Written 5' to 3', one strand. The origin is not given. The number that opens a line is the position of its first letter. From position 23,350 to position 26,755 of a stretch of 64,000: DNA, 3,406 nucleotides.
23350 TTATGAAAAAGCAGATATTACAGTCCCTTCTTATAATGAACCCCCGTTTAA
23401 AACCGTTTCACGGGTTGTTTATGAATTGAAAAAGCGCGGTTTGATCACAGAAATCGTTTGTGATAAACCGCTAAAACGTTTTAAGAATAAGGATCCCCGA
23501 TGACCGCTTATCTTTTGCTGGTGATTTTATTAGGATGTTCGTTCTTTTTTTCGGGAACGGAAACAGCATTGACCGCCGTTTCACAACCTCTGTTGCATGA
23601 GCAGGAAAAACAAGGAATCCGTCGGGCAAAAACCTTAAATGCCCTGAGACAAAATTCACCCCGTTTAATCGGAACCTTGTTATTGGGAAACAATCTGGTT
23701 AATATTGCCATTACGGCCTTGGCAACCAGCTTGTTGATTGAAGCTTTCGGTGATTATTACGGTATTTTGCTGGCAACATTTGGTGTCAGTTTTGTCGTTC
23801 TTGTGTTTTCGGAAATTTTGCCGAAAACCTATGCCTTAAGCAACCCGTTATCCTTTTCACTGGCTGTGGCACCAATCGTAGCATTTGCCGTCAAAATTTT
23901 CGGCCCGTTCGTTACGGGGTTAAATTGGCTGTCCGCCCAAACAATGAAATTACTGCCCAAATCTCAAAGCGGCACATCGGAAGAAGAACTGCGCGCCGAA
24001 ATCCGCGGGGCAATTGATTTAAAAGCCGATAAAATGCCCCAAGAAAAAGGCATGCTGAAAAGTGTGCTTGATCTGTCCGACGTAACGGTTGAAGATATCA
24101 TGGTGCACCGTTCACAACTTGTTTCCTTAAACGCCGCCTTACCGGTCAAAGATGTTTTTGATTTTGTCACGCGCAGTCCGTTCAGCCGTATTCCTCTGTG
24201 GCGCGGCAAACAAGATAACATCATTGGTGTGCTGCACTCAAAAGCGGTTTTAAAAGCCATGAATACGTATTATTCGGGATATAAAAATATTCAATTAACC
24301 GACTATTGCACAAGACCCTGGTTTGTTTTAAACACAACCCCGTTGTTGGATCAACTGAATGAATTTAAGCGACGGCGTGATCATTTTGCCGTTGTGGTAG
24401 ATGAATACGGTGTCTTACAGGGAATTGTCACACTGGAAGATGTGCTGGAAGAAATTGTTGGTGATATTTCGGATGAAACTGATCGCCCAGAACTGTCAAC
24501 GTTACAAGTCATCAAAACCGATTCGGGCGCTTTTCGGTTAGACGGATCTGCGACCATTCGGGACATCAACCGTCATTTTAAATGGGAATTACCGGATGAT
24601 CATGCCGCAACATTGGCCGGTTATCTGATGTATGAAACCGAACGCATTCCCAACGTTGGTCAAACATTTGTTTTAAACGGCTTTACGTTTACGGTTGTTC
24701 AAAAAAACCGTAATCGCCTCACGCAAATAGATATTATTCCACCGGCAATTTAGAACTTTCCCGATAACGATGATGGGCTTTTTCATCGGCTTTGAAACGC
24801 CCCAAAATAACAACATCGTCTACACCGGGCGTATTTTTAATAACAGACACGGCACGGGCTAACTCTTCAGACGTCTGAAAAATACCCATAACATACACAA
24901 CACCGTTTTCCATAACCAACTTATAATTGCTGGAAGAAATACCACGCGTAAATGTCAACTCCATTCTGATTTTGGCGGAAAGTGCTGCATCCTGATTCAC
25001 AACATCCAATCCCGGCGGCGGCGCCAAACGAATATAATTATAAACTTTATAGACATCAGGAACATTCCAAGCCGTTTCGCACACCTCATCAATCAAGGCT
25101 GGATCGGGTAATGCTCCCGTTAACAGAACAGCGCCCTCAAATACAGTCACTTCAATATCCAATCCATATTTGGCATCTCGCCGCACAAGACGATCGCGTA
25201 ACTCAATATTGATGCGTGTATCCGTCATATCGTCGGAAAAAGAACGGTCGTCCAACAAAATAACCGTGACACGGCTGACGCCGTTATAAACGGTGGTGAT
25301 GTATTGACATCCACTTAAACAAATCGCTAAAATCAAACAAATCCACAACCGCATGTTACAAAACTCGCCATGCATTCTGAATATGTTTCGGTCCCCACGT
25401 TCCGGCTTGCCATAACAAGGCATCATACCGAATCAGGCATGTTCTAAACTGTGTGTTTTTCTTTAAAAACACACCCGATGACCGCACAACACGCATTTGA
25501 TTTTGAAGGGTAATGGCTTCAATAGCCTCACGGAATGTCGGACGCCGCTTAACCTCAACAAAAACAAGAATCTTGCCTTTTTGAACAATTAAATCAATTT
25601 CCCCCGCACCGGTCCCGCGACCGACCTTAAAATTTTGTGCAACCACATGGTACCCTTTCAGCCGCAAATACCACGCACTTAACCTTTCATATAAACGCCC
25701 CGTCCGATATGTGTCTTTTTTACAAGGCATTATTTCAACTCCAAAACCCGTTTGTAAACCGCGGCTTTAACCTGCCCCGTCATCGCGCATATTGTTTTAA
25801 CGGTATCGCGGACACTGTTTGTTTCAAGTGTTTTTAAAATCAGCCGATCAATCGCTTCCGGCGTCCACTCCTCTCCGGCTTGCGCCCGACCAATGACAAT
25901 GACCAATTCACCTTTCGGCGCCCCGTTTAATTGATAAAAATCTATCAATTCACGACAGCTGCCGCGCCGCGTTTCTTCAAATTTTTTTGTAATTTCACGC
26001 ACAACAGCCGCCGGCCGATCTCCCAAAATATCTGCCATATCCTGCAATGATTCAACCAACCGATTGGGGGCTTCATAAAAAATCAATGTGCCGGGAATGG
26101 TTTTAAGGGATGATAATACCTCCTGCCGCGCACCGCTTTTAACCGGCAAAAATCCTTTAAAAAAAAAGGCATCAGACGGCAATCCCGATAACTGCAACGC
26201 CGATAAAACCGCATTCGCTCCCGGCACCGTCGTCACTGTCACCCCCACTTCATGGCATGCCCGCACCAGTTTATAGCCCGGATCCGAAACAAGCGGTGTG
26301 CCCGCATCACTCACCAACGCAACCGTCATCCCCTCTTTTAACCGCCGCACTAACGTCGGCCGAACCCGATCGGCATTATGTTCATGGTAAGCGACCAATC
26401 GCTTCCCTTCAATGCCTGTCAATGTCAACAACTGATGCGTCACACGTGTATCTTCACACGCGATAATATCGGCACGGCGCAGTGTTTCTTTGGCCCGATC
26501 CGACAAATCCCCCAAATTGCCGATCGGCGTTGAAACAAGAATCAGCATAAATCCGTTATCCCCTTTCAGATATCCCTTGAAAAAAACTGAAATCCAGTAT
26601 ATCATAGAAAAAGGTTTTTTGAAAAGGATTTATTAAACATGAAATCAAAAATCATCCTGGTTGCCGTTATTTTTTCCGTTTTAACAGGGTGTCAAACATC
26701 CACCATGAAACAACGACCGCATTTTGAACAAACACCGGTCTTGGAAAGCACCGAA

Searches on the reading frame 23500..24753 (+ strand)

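Call 6: search_protein_families(library=pfam, proteins=[window:23500-24753:+], max_evalue=0.01)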
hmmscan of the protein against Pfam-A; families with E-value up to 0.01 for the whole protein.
window:23500-24753:+ (417 aa): 3 families
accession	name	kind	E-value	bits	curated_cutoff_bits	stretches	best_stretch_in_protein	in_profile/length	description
PF01595.25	CNNM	-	2.4e-43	148.4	28.4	1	5-169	1-169/181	Cyclin M transmembrane N-terminal domain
PF03471.22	CorC_HlyC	-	6.1e-21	74.7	27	1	339-414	2-79/81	Transporter associated domain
PF00571.33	CBS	-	1.9e-14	54.2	24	2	268-320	3-56/57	CBS domain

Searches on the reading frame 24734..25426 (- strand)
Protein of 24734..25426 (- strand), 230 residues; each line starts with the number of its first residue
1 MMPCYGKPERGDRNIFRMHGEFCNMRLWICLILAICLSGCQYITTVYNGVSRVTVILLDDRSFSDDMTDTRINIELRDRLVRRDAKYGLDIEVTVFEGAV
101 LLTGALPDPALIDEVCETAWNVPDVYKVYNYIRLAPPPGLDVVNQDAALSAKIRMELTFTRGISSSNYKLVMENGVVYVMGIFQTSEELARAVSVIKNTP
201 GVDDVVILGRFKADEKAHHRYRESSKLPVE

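Call 6: search_protein_families(library=pfam, proteins=[window:24734-25426:-], max_evalue=0.01)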
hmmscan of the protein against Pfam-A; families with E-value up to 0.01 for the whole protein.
window:24734-25426:- (230 aa): 1 family
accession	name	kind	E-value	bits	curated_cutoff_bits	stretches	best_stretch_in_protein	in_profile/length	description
PF04972.22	BON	-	7.7e-21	74.6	27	2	69-136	2-69/69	BON domain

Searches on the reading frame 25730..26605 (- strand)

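Call 6: search_protein_families(library=pfam, proteins=[window:25730-26605:-], max_evalue=0.01)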
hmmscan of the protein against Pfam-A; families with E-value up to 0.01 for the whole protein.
window:25730-26605:- (291 aa): 2 families
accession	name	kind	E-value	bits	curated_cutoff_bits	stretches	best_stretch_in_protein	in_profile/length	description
PF00590.25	TP_methylase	-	2.5e-31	109.7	27.8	1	20-220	1-211/212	Tetrapyrrole (Corrin/Porphyrin) Methylases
PF23016.2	RsmI_C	-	6.9e-05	23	27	1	249-291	4-46/46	RsmI C-terminal HTH domain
